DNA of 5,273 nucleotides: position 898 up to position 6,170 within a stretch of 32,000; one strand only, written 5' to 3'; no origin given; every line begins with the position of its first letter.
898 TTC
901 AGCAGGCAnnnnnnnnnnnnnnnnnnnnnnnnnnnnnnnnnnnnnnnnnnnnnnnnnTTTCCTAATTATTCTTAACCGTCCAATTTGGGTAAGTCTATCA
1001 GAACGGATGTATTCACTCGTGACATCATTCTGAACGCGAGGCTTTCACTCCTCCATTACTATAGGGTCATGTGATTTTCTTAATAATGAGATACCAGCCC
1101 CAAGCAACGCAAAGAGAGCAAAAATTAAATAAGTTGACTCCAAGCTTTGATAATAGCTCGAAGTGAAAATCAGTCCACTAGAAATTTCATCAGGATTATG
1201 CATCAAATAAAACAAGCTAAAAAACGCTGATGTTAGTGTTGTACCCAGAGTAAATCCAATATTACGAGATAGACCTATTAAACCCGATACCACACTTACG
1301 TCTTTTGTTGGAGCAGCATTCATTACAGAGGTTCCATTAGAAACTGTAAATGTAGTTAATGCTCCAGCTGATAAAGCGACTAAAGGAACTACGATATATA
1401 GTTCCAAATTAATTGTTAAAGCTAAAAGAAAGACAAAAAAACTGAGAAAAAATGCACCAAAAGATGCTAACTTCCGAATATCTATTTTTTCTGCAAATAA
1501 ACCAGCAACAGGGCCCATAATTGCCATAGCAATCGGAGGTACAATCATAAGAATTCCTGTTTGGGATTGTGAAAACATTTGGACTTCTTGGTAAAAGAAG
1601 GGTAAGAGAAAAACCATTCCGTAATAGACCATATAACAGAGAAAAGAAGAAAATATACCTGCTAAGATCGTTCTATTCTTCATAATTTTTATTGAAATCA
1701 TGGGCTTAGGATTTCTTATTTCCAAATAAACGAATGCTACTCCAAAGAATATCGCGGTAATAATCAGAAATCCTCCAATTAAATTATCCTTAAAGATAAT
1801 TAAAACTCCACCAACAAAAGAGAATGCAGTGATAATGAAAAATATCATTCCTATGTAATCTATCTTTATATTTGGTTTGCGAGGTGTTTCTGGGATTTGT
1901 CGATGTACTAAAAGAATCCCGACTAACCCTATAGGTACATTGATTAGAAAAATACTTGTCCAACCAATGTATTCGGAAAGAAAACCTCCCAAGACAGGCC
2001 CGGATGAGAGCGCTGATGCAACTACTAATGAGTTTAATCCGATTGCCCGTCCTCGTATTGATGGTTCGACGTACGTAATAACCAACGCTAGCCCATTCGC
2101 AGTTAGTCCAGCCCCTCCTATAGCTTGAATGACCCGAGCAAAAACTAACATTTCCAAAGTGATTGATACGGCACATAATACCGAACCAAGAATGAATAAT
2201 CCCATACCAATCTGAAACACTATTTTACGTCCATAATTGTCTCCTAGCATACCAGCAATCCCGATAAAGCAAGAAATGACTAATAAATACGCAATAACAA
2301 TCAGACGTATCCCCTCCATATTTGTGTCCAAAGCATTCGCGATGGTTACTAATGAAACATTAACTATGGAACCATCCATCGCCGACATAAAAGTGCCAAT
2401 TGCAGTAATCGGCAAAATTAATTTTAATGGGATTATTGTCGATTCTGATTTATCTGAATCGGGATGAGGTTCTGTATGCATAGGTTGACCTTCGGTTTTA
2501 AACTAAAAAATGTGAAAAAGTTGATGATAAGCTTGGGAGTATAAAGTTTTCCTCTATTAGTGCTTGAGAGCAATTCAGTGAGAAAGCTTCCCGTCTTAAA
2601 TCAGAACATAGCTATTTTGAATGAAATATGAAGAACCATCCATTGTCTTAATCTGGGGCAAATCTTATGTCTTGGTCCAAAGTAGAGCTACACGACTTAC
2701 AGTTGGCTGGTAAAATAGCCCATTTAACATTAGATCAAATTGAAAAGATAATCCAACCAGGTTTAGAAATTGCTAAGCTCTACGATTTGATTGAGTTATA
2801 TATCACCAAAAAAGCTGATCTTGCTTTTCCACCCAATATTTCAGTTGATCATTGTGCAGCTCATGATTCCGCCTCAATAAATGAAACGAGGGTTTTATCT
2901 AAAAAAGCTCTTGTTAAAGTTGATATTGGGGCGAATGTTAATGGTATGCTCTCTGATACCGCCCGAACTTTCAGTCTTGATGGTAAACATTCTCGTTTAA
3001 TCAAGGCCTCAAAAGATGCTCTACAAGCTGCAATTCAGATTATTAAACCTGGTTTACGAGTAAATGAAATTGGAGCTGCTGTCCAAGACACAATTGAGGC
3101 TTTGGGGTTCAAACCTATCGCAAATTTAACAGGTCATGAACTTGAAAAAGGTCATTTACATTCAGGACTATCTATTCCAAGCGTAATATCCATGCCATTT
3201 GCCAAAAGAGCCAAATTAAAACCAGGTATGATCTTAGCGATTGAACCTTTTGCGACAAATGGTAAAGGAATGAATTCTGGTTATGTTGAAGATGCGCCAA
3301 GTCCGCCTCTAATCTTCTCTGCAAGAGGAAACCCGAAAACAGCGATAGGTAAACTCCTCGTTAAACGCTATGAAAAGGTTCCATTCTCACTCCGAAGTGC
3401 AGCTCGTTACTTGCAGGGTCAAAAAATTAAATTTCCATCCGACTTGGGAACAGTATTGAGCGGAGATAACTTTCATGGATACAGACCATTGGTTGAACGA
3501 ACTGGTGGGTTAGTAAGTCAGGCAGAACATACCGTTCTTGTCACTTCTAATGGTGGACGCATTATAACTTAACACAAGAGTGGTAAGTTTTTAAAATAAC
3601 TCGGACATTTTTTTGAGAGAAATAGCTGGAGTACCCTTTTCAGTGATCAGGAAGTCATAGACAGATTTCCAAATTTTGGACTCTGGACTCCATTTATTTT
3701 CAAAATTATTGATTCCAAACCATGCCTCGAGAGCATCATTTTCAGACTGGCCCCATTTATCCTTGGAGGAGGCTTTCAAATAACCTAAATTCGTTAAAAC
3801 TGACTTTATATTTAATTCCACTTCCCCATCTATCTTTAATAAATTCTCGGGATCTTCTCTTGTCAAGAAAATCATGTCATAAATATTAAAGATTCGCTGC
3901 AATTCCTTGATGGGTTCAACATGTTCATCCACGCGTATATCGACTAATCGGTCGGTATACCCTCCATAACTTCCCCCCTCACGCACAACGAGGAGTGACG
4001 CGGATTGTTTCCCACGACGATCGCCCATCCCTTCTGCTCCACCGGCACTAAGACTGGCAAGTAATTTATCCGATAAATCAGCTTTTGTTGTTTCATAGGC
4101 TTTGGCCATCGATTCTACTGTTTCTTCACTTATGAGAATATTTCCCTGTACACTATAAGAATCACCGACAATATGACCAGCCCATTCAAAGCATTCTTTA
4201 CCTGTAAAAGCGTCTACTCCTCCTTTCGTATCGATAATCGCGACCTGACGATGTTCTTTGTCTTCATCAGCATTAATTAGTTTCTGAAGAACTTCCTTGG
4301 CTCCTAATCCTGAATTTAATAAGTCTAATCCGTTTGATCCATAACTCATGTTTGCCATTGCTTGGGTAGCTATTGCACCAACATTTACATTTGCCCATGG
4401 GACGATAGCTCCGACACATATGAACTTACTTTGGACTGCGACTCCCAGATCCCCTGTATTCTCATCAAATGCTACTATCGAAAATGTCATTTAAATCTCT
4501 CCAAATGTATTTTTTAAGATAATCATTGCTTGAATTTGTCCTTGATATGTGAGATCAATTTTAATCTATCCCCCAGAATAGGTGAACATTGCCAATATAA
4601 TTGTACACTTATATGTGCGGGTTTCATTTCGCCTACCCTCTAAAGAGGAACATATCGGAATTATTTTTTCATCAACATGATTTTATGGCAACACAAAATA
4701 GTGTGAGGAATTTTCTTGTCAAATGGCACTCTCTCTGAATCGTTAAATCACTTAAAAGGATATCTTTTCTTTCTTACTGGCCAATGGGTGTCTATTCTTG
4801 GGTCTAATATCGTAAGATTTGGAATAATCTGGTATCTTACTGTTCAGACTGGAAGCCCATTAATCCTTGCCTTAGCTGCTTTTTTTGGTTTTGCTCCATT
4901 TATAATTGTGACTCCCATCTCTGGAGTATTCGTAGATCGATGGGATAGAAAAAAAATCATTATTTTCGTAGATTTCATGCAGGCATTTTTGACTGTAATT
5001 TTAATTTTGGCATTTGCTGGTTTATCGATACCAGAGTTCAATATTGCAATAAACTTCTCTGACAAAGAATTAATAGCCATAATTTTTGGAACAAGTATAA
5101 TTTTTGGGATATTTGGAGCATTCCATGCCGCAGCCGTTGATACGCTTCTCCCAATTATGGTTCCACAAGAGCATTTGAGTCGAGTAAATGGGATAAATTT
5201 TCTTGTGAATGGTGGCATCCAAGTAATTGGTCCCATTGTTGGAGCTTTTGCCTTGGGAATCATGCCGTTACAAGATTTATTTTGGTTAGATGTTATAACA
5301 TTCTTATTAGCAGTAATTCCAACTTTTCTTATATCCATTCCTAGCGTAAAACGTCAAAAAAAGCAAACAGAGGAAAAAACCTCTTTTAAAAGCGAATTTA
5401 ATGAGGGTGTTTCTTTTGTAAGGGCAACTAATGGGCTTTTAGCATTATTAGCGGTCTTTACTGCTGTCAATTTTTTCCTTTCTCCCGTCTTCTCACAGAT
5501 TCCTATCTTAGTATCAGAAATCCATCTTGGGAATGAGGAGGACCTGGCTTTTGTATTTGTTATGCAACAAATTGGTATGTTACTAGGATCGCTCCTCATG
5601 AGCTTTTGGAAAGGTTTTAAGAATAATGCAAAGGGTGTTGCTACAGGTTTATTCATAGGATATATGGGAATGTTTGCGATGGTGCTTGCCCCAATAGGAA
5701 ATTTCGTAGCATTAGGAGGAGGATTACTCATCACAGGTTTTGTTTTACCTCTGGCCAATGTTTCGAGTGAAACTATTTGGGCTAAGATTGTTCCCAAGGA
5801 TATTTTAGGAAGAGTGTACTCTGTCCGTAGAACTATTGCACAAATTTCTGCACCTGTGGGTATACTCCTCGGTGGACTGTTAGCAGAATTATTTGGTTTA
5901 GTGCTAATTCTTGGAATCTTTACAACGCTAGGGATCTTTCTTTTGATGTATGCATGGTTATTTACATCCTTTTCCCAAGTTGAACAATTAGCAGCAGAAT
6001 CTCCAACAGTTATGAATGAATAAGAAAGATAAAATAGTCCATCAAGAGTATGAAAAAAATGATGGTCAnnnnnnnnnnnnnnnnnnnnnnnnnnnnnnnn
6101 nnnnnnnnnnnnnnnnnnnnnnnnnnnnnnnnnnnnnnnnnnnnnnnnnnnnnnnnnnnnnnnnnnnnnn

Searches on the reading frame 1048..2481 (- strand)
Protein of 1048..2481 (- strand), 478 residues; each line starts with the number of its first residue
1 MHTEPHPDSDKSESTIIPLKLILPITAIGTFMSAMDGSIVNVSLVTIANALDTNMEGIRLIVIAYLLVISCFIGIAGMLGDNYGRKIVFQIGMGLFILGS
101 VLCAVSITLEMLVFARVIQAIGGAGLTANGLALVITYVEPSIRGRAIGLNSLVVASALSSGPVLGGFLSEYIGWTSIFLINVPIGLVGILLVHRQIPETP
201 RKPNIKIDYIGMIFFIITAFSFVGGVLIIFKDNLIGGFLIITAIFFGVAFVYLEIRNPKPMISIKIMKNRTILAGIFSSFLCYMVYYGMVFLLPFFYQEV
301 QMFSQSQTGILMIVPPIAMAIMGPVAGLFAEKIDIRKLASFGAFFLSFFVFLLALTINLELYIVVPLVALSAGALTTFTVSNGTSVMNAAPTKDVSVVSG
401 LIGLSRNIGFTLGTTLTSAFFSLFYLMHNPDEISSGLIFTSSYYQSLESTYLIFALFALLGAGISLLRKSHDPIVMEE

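Call 86: search_protein_families(library=pfam, proteins=[window:1048-2481:-], max_evalue=0.0001)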
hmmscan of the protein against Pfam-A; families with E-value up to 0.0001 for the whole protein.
window:1048-2481:- (478 aa): 1 family
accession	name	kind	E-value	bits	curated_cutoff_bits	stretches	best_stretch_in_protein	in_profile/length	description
PF07690.21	MFS_1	-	2.2e-47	162.1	33.4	1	27-413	2-346/347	Major Facilitator Superfamily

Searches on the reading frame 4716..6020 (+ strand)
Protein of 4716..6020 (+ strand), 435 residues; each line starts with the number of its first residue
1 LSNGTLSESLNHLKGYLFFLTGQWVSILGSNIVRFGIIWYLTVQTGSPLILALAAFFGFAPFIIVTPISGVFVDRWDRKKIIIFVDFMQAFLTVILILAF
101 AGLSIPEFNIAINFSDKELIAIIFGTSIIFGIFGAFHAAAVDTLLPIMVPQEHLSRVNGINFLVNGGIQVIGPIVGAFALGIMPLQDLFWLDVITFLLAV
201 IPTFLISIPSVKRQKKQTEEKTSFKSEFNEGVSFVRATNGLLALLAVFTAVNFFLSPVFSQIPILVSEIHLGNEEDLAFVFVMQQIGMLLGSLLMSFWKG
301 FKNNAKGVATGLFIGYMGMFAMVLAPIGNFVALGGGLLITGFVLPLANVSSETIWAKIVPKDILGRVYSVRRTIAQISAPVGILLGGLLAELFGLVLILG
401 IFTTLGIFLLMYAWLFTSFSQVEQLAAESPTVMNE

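Call 86: search_protein_families(library=pfam, proteins=[window:4716-6020:+], max_evalue=0.0001)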
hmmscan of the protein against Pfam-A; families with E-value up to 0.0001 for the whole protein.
window:4716-6020:+ (435 aa): 2 families
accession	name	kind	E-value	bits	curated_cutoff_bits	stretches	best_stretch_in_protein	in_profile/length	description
PF07690.21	MFS_1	-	1e-24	87.6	33.4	2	20-296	2-259/347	Major Facilitator Superfamily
PF05977.19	MFS_3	-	4.9e-10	38.9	27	1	24-430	20-406/524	Transmembrane secretion effector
